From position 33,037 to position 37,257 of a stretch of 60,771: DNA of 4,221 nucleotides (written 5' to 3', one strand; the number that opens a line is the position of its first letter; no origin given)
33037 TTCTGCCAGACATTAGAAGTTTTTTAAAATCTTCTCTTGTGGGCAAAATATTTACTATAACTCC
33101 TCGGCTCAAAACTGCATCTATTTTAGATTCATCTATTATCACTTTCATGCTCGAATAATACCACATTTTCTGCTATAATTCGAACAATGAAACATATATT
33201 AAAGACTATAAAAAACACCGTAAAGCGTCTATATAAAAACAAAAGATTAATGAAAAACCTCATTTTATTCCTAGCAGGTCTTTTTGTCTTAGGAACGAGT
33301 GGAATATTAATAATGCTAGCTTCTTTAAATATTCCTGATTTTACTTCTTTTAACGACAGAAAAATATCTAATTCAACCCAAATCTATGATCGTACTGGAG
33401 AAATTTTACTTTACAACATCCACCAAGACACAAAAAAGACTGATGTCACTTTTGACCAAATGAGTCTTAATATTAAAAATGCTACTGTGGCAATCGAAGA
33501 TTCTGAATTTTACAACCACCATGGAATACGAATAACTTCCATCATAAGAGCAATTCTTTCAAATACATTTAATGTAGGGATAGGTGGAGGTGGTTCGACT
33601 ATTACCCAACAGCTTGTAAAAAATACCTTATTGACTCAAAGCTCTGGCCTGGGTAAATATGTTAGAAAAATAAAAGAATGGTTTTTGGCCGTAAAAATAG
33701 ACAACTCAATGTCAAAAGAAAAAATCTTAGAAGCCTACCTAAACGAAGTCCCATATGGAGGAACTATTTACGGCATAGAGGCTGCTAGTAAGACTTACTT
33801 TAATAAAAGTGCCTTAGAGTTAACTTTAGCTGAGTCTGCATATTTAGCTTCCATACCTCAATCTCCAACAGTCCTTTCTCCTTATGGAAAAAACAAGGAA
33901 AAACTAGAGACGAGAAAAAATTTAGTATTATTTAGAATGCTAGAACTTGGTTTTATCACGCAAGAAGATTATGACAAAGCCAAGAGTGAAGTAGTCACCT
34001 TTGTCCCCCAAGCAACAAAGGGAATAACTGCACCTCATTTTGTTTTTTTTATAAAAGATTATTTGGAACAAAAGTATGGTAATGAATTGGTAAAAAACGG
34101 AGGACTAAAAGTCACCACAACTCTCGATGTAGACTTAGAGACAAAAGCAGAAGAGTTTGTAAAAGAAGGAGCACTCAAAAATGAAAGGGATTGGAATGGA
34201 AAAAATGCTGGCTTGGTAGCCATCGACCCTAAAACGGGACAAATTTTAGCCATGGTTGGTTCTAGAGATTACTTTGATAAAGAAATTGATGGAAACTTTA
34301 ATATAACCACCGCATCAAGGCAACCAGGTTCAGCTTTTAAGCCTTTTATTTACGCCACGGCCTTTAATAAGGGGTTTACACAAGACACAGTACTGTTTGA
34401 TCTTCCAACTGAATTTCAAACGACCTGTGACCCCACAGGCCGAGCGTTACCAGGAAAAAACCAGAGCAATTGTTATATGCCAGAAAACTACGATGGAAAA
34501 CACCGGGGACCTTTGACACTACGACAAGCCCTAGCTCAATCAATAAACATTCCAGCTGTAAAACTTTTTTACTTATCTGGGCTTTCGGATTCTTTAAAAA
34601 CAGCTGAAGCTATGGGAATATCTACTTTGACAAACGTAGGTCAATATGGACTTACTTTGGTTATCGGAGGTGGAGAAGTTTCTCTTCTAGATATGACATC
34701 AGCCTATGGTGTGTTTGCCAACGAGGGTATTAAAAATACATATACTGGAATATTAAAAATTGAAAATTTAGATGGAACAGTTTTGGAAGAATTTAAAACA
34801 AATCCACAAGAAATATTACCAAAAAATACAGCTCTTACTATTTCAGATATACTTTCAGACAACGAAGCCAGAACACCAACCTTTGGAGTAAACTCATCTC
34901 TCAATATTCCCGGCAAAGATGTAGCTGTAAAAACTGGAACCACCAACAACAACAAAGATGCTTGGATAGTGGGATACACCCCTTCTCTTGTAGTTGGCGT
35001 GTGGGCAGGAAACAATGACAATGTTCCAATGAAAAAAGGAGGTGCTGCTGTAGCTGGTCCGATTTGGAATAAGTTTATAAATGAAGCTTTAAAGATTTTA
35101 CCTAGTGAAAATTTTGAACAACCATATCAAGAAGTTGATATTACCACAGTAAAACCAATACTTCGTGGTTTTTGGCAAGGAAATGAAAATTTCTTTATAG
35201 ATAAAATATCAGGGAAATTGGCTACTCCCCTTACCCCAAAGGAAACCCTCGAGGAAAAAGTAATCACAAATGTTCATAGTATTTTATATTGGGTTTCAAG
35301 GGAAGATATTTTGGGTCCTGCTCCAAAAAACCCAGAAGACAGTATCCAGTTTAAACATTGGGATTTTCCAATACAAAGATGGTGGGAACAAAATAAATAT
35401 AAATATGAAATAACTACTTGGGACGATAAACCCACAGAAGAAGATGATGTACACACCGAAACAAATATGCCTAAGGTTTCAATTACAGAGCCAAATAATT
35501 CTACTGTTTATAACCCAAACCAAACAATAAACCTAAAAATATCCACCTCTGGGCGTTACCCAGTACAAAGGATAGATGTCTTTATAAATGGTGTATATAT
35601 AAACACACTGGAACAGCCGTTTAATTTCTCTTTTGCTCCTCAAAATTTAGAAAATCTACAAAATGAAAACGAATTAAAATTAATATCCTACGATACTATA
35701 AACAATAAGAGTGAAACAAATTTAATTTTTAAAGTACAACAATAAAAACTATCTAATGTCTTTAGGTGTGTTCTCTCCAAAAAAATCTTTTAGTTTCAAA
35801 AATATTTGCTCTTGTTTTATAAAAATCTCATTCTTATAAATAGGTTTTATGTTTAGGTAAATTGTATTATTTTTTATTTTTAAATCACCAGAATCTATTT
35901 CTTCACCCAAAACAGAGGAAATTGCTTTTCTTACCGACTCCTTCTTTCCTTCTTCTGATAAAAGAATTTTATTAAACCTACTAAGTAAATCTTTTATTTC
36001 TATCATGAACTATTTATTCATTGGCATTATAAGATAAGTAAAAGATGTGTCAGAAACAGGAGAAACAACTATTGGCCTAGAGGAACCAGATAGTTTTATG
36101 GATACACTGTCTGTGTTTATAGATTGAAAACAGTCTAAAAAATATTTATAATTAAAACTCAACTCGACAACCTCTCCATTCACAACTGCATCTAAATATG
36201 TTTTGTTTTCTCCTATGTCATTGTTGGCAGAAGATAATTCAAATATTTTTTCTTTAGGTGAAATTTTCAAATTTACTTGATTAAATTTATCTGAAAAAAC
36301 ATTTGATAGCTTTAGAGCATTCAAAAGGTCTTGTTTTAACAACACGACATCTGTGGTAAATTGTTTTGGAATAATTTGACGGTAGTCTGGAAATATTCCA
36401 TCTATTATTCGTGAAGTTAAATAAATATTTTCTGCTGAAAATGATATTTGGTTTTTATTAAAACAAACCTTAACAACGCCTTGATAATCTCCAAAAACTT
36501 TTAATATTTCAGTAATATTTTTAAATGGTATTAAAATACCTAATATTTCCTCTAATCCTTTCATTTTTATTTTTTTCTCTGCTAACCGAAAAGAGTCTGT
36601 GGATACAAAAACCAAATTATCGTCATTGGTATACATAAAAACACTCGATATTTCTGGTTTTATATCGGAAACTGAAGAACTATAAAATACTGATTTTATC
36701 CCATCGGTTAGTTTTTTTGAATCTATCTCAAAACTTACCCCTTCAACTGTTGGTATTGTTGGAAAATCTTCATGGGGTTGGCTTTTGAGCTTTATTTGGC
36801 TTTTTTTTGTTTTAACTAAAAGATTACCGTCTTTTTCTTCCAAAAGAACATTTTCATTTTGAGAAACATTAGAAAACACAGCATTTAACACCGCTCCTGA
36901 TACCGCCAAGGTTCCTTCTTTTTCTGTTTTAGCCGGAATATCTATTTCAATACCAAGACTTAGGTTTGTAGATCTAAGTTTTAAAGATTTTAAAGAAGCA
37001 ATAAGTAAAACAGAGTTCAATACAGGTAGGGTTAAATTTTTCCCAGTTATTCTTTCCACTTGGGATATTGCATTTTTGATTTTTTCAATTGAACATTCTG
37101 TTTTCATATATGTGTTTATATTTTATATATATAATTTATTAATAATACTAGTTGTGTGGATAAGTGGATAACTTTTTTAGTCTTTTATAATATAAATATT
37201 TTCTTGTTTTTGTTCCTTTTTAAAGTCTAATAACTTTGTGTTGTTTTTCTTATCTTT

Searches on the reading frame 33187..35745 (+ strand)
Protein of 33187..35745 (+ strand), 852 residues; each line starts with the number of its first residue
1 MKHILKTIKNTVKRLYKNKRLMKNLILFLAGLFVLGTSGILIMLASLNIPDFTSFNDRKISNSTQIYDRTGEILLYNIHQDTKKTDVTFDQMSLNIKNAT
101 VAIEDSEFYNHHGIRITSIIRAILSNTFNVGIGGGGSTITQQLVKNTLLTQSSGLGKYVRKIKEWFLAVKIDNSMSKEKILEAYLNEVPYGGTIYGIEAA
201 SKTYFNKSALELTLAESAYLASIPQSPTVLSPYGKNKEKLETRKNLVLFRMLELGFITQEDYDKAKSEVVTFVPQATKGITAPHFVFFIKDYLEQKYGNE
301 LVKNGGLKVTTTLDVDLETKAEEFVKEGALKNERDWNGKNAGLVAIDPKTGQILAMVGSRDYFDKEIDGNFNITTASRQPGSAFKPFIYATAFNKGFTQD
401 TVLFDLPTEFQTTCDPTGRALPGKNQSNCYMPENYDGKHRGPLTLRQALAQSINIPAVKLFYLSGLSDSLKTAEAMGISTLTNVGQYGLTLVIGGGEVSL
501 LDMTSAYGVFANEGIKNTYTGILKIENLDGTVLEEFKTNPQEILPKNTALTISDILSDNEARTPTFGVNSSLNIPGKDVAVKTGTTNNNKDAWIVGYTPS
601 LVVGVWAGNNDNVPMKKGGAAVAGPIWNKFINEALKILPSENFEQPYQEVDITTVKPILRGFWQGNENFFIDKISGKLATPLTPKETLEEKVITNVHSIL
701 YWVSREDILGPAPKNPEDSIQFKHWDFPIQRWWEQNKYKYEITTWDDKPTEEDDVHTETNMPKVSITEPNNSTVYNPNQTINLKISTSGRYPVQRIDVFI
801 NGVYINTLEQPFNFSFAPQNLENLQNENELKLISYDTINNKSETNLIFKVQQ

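Call 55: search_protein_families(library=pfam, proteins=[window:33187-35745:+], max_evalue=0.001)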
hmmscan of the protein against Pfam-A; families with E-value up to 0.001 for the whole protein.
window:33187-35745:+ (852 aa): 3 families
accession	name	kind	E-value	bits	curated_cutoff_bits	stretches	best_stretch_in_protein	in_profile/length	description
PF00912.28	Transgly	-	4e-57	192.9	27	1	75-251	5-177/178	Transglycosylase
PF00905.27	Transpeptidase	-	8e-26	91.4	22.1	1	343-631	3-298/299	Penicillin binding protein transpeptidase domain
PF17957.7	Big_7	-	1.7e-07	32.2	24.1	1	762-823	1-63/70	Bacterial Ig domain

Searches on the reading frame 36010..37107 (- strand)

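Call 55: search_protein_families(library=pfam, proteins=[window:36010-37107:-], max_evalue=0.001)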
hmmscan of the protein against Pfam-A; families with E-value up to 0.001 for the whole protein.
window:36010-37107:- (365 aa): 3 families
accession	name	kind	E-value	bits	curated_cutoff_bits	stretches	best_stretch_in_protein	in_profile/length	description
PF02768.20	DNA_pol3_beta_3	-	5e-25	88.1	27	1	243-363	1-120/121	DNA polymerase III beta subunit, C-terminal domain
PF02767.21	DNA_pol3_beta_2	-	1.9e-22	80.2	27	1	127-241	1-116/116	DNA polymerase III beta subunit, central domain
PF00712.24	DNA_pol3_beta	-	2e-17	63.9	24.4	1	1-119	1-120/120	DNA polymerase III beta subunit, N-terminal domain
